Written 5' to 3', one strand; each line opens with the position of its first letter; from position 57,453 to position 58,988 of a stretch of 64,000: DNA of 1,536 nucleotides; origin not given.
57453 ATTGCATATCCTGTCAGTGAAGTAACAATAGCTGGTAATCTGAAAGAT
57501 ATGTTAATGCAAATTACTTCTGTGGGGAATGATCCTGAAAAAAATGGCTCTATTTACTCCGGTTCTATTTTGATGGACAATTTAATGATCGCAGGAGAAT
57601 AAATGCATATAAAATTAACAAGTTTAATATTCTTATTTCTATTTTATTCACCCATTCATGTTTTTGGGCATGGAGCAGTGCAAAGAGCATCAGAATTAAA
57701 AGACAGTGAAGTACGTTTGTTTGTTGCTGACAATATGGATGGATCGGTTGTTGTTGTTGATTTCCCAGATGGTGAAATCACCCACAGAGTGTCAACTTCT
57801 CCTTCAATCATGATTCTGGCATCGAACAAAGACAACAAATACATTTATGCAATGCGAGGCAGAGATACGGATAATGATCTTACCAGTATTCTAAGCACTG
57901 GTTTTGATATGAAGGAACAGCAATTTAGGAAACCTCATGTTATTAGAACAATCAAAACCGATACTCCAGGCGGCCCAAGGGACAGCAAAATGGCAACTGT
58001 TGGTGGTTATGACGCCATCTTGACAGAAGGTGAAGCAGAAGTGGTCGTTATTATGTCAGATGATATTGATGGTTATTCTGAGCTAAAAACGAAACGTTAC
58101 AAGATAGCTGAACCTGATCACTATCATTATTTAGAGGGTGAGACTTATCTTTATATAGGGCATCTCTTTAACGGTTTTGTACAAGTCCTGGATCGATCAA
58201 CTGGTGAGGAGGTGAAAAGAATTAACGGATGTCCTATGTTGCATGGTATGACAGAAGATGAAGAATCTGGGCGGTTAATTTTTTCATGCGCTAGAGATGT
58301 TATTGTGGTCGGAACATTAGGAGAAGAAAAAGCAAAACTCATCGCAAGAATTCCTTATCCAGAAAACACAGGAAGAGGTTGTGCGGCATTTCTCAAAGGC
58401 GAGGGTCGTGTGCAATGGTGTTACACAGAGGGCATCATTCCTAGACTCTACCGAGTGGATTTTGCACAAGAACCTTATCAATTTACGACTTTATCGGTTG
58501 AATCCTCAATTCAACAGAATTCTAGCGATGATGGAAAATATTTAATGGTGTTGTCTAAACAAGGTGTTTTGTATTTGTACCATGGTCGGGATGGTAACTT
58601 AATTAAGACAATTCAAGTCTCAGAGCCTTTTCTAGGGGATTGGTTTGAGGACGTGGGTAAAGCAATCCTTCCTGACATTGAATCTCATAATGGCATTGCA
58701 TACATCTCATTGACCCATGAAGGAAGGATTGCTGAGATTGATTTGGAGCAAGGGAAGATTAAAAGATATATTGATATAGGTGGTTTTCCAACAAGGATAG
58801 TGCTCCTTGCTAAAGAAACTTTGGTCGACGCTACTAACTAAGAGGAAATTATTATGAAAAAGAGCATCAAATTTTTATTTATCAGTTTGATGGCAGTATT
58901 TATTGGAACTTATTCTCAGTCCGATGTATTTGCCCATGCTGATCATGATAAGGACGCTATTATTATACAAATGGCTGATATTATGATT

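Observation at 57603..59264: pmbA-coupled pair of uncharacterised secreted proteins: beta-propeller-like protein plus a 3 x 35-aa His/DK-KLQ repeat protein, both predicted to mature with an N-terminal His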

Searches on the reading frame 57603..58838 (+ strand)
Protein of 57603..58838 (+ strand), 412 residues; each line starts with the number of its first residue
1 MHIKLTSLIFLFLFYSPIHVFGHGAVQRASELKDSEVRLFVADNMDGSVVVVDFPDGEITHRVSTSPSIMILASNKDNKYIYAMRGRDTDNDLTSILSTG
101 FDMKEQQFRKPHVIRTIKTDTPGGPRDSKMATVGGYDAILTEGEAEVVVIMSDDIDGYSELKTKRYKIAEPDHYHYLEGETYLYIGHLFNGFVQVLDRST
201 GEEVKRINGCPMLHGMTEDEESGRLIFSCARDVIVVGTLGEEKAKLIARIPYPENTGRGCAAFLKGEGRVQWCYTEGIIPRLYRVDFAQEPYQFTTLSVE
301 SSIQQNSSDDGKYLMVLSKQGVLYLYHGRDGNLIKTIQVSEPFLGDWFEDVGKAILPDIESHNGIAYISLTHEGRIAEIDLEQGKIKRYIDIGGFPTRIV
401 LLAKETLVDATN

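Call 3: search_protein_families(library=pfam, proteins=[window:57603-58838:+], max_evalue=1)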
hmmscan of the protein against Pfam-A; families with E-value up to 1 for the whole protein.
window:57603-58838:+ (412 aa): 7 families
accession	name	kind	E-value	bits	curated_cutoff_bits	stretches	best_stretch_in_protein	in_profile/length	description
PF13360.13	PQQ_2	-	0.0022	18.1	27.6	0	307-385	30-190/233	Outer membrane protein assembly factor BamB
PF02239.22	Cytochrom_D1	-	0.0029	16.6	25.5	0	190-235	14-59/368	Cytochrome D1 heme domain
PF12894.13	ANAPC4_WD40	-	0.014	16.1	22.9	0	308-341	47-80/91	Anaphase-promoting complex subunit 4 WD40 domain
PF24817.1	WD40_WDHD1_1st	-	0.036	13.7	109.9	0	281-339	203-262/291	WDHD1 first WD40 domain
PF21959.2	DUF6923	-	0.045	14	27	0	317-389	94-167/234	Repeat of unknown function (DUF6923)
PF25174.1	Beta-prop_THOC3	-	0.066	12.7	305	0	38-81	142-186/272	THOC3 beta-propeller domain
PF13570.13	Beta-prop_ACSF4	-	0.082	12.7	133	0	303-392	51-131/329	Beta-alanine-activating enzyme, beta-propeller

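Call 4: search_protein_families(library=ncbifam, proteins=[window:57603-58838:+], max_evalue=1)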
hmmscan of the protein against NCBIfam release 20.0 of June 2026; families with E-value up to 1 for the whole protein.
window:57603-58838:+ (412 aa): 4 families
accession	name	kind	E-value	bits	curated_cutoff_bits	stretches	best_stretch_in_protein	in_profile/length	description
NF038015.2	AztD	exception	5.3e-10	38.6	400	1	41-400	1-352/356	zinc metallochaperone AztD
NF052280.1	7_blade_YncE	equivalog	1.3e-05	24.2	400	1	34-79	225-270/338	7-bladed beta-propeller protein YncE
TIGR03866.1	PQQ_ABC_repeats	subfamily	0.0013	17.8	287.3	0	304-393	171-258/310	PQQ-dependent catabolism-associated beta-propeller protein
TIGR02276.1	beta_rpt_yvtn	repeat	0.0028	17.6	27.85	0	180-208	3-31/42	beta-propeller repeat protein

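Call 5: search_solved_structures(query=window:57603-58838:+, max_evalue=1, show_alignments=2)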
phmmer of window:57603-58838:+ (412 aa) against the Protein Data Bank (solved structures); distinct sequences matched with E-value up to 1: 4.
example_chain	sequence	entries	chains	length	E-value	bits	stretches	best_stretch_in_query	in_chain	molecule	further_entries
7suk_LR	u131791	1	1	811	0.015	17.5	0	308-342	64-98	U3 small nucleolar RNA-associated protein 13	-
5wyj_BC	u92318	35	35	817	0.015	17.4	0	308-342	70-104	U3 small nucleolar RNA-associated protein 13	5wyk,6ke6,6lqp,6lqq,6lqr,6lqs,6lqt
4lq4_A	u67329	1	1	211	0.56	12.2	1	102-187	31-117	50S ribosomal protein L1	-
1cjs_A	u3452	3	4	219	0.6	12.1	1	102-187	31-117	50S RIBOSOMAL PROTEIN L1P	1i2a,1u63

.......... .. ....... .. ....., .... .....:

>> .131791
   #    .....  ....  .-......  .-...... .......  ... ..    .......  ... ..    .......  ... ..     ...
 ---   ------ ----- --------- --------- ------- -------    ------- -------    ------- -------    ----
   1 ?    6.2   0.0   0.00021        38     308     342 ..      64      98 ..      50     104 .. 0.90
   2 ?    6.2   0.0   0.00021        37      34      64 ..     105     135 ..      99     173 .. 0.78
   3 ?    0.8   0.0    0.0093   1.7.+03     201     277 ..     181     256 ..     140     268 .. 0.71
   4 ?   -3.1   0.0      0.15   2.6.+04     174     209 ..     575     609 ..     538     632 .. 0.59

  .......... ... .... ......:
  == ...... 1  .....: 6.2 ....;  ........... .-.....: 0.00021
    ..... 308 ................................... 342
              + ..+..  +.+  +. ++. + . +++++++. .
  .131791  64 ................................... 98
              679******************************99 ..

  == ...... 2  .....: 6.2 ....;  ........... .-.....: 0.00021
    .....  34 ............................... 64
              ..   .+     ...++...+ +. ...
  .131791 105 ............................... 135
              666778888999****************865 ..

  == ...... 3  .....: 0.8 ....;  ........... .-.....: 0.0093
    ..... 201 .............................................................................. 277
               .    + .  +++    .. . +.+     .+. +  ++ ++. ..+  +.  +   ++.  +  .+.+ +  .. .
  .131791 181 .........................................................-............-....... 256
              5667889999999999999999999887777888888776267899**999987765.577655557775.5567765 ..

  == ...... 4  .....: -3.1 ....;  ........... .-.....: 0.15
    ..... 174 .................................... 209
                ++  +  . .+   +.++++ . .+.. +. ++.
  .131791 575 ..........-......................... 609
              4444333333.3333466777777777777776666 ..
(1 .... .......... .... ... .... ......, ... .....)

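Call 7: find_homologous_proteins(query=window:57603-58838:+)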
Query window:57603-58838:+ (412 aa): 57 proteins with E <= 0.001 among 4904 candidates.
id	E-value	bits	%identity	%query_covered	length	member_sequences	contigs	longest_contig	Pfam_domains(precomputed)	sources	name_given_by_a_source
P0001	1.2e-257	872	92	100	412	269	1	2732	-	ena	-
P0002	1.5e-245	833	88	100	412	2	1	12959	-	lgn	-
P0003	1.5e-243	826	87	100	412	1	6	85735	-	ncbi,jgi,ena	jgi:hypothetical protein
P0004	2.9e-240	815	88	98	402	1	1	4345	-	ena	-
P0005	1.7e-235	799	87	97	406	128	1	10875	-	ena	-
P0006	6.9e-235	797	85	98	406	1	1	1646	-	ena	-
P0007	4.5e-230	782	87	94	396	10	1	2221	-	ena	-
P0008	2.6e-208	710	77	94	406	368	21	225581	-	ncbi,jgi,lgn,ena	jgi:hypothetical protein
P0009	8.5e-204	695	76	94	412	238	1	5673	-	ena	-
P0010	1.6e-167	576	61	97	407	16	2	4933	-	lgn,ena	-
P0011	2.1e-167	575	63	97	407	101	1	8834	-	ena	-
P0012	3.7e-166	571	60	99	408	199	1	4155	-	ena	-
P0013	2.3e-165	569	61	98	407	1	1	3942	-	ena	-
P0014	4.8e-165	567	60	98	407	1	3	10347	-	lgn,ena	-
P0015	6.0e-165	567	60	98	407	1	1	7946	-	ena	-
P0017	1.7e-164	566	60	98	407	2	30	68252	-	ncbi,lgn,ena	-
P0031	6.9e-118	412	48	97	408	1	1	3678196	-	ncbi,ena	-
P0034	5.3e-112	393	45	96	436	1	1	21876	-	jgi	jgi:hypothetical protein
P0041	3.7e-106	374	46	97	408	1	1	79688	-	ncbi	-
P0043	2.0e-103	365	44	92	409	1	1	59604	-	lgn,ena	-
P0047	6.3e-99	350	49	81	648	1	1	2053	PF01297.23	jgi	jgi:zinc transport system substrate-binding protein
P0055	2.4e-44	170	32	92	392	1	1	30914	-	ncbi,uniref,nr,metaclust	ncbi:hypothetical protein QT17_12340 [Thermus sp. 2.9]|uniref:YncE family protein n=1 Tax=Thermus sp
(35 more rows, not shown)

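Call 10: find_encoding_contigs(protein=P0031, flank=8000, max_places=3)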
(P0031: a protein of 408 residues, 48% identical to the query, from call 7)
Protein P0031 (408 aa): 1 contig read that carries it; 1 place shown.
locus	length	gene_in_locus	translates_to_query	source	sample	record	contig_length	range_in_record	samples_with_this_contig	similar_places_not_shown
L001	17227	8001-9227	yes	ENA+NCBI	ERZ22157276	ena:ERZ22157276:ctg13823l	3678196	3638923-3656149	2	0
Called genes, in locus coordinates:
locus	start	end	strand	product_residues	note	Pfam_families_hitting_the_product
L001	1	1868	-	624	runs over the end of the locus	PF00112:Peptidase_C1 (weak)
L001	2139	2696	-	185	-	-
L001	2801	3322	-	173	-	PF18602:Rap1a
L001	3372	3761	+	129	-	PF01475:FUR (weak)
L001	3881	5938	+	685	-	PF07715:Plug, PF00593:TonB_dep_Rec_b-barrel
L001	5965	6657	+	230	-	PF08856:DUF1826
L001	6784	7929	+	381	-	PF02492:cobW, PF07683:CobW_C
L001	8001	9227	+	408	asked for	-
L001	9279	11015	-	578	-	PF00920:ILVD_EDD_N, PF24877:ILV_EDD_C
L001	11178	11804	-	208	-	-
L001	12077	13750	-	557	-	PF13428:TPR_14 (faint), PF07719:TPR_2 (faint), PF13181:TPR_8 (faint), PF00515:TPR_1 (faint), PF13431:TPR_17 (faint), PF14559:TPR_19 (weak)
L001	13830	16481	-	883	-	PF00133:tRNA-synt_1, PF09334:tRNA-synt_1g (weak), PF13603:tRNA-synt_1_2 (weak), PF09334:tRNA-synt_1g (weak), PF08264:Anticodon_1, PF10458:Val_tRNA-synt_C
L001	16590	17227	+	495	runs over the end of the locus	PF13844:Glyco_transf_41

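Call 11: find_encoding_contigs(protein=P0047, flank=8000, max_places=3)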
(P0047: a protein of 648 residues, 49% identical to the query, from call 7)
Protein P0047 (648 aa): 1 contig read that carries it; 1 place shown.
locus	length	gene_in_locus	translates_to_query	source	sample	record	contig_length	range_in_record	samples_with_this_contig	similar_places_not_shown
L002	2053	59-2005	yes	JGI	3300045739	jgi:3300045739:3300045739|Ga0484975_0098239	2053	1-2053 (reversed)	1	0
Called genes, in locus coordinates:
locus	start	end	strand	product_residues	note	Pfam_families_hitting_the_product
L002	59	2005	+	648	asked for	PF01297:ZnuA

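Call 13: find_encoding_contigs(protein=P0008, flank=6000, max_places=4)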
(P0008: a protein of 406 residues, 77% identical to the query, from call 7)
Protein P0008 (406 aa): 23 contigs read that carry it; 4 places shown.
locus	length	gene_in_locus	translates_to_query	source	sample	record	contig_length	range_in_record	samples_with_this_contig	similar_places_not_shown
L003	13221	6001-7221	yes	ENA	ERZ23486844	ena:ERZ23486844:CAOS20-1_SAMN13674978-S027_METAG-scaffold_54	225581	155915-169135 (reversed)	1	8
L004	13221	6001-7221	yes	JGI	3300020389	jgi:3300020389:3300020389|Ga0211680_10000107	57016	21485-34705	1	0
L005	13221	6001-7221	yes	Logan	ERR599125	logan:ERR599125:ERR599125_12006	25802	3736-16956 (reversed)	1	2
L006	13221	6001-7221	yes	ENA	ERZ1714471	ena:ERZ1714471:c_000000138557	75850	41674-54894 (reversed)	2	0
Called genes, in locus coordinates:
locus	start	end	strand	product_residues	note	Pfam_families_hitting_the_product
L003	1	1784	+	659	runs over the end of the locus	PF13116:YhdP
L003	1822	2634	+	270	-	PF00795:CN_hydrolase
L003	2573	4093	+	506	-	PF01523:PmbA_TldD_1st, PF19290:PmbA_TldD_2nd, PF19289:PmbA_TldD_3rd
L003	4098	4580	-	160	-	PF00731:AIRC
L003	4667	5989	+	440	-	PF01523:PmbA_TldD_1st, PF19290:PmbA_TldD_2nd, PF19289:PmbA_TldD_3rd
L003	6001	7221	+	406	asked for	-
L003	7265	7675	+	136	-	-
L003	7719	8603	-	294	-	PF01259:SAICAR_synt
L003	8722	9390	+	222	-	PF00834:Ribul_P_3_epim, PF01729:QRPTase_C (faint)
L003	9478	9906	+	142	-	PF00572:Ribosomal_L13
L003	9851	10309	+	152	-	PF00380:Ribosomal_S9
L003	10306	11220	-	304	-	PF00248:Aldo_ket_red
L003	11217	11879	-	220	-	PF00455:DeoRC (faint), PF06026:Rib_5-P_isom_A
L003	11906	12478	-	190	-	PF01812:5-FTHF_cyc-lig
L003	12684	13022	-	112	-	PF05164:ZapA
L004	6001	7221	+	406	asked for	-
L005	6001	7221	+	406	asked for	-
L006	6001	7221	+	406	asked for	-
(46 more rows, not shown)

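Call 14: find_encoding_contigs(protein=P0017, flank=6000, max_places=4)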
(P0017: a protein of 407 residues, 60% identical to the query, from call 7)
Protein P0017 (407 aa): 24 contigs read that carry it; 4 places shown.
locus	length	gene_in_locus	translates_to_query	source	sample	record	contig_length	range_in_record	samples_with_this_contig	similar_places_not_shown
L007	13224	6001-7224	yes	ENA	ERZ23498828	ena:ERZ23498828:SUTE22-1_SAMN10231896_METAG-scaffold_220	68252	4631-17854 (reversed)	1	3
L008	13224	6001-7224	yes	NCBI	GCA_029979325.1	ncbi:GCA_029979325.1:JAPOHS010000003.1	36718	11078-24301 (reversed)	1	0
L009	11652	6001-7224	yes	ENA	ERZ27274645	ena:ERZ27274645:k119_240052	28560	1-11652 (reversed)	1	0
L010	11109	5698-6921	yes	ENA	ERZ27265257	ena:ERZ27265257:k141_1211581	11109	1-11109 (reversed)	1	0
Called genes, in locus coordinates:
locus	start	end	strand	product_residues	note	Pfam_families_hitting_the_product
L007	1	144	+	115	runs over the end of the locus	PF02410:RsfS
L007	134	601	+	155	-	PF02590:SPOUT_MTase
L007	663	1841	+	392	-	PF13116:YhdP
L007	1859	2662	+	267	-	PF00795:CN_hydrolase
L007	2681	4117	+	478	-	PF01523:PmbA_TldD_1st, PF19290:PmbA_TldD_2nd, PF19289:PmbA_TldD_3rd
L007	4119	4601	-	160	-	PF00731:AIRC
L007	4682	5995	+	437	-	PF01523:PmbA_TldD_1st, PF19290:PmbA_TldD_2nd, PF19289:PmbA_TldD_3rd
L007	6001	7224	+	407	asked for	-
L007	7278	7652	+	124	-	-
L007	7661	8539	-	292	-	PF01259:SAICAR_synt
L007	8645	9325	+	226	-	PF00834:Ribul_P_3_epim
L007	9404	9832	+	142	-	PF00572:Ribosomal_L13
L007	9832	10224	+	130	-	PF00380:Ribosomal_S9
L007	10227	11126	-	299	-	PF00248:Aldo_ket_red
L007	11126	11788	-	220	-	PF00455:DeoRC (weak), PF06026:Rib_5-P_isom_A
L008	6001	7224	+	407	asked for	-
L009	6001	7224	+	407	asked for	-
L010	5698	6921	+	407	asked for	-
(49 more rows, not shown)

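Call 15: find_encoding_contigs(protein=P0041, flank=7000, max_places=2)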
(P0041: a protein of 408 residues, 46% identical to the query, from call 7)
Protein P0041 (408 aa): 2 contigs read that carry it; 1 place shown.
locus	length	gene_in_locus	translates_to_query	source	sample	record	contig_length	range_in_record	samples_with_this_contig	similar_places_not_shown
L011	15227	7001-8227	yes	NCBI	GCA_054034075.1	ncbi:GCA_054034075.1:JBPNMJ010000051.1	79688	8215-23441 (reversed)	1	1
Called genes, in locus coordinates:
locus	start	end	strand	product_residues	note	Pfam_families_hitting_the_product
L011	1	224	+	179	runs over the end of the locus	PF00293:NUDIX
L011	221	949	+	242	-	PF20567:DUF6776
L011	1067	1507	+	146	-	PF04519:Bactofilin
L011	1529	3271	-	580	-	PF18158:AidB_N, PF02770:Acyl-CoA_dh_M, PF00441:Acyl-CoA_dh_1, PF08028:Acyl-CoA_dh_2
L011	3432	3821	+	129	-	PF00903:Glyoxalase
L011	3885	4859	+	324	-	PF00753:Lactamase_B, PF21221:B_lactamase-like_C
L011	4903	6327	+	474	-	PF05977:MFS_3, PF07690:MFS_1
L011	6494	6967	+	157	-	PF00034:Cytochrom_C, PF13442:Cytochrome_CBB3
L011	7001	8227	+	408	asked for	-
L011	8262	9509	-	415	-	PF15632:ATPgrasp_Ter (weak)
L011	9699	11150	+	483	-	PF02541:Ppx-GppA, PF21447:Ppx-GppA_III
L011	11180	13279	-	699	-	PF13089:PP_kinase_N, PF02503:PP_kinase, PF17941:PP_kinase_C_1, PF13090:PP_kinase_C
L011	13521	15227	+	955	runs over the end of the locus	-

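Call 16: find_encoding_contigs(protein=P0043, flank=7000, max_places=2)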
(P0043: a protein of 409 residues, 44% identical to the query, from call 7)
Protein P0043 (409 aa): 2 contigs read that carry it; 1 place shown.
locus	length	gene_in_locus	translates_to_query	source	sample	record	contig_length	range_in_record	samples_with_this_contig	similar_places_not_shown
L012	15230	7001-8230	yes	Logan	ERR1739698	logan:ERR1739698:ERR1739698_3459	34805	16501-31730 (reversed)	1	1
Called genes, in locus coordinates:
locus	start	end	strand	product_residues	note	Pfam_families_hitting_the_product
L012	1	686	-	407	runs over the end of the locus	PF00072:Response_reg, PF00563:EAL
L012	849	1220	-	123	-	PF00011:HSP20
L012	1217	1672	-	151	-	PF00011:HSP20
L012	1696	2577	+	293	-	PF00561:Abhydrolase_1, PF12146:Hydrolase_4, PF12697:Abhydrolase_6, PF03096:Ndr, PF08386:Abhydrolase_4 (weak)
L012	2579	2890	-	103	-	PF00543:P-II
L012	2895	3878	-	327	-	PF05982:Sbt_1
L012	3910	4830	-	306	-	PF00126:HTH_1, PF03466:LysR_substrate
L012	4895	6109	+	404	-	PF05175:MTS, PF13489:Methyltransf_23, PF01209:Ubie_methyltran, PF02390:Methyltransf_4, PF08241:Methyltransf_11, PF08242:Methyltransf_12, PF13649:Methyltransf_25, PF13847:Methyltransf_31, +2 more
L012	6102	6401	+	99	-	-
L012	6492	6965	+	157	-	PF00034:Cytochrom_C (weak), PF13442:Cytochrome_CBB3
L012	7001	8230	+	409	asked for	-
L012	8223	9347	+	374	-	PF00795:CN_hydrolase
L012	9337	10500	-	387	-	PF00817:IMS, PF21999:IMS_HHH_1, PF11799:IMS_C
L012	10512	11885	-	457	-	PF04234:CopC, PF05425:CopD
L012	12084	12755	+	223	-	PF08242:Methyltransf_12 (faint), PF13649:Methyltransf_25 (faint), PF13489:Methyltransf_23, PF08241:Methyltransf_11 (weak)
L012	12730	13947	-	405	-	PF00072:Response_reg, PF00563:EAL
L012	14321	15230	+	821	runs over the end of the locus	PF01590:GAF, PF00989:PAS, PF08448:PAS_4, PF13426:PAS_9 (weak), PF08447:PAS_3, PF00512:HisKA (weak), PF02518:HATPase_c, PF00072:Response_reg, +1 more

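Call 17: find_encoding_contigs(protein=P0055, flank=7000, max_places=2)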
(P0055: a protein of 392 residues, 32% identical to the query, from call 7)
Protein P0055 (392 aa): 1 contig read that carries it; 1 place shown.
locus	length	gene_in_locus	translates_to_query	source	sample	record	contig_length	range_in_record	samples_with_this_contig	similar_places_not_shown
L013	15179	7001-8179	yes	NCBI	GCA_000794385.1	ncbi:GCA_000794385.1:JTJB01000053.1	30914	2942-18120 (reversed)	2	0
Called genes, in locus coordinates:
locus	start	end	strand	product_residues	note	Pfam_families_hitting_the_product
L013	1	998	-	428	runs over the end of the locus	PF00232:Glyco_hydro_1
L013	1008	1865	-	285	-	PF00528:BPD_transp_1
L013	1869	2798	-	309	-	PF00528:BPD_transp_1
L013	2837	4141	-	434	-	PF01547:SBP_bac_1, PF13416:SBP_bac_8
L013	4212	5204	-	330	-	PF00356:LacI, PF01381:HTH_3 (weak), PF13560:HTH_31 (weak), PF00532:Peripla_BP_1, PF13407:Peripla_BP_4, PF13377:Peripla_BP_3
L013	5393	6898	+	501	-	PF00245:Alk_phosphatase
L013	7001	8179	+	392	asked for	-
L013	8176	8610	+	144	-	-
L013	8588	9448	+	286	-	PF01297:ZnuA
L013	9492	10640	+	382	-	-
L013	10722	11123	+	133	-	-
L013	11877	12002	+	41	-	-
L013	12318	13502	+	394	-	PF13229:Beta_helix (weak), PF05048:NosD, PF13229:Beta_helix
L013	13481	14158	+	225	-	PF02463:SMC_N (faint), PF00005:ABC_tran, PF13304:AAA_21 (faint)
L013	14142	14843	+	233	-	PF05573:NosL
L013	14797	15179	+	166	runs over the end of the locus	-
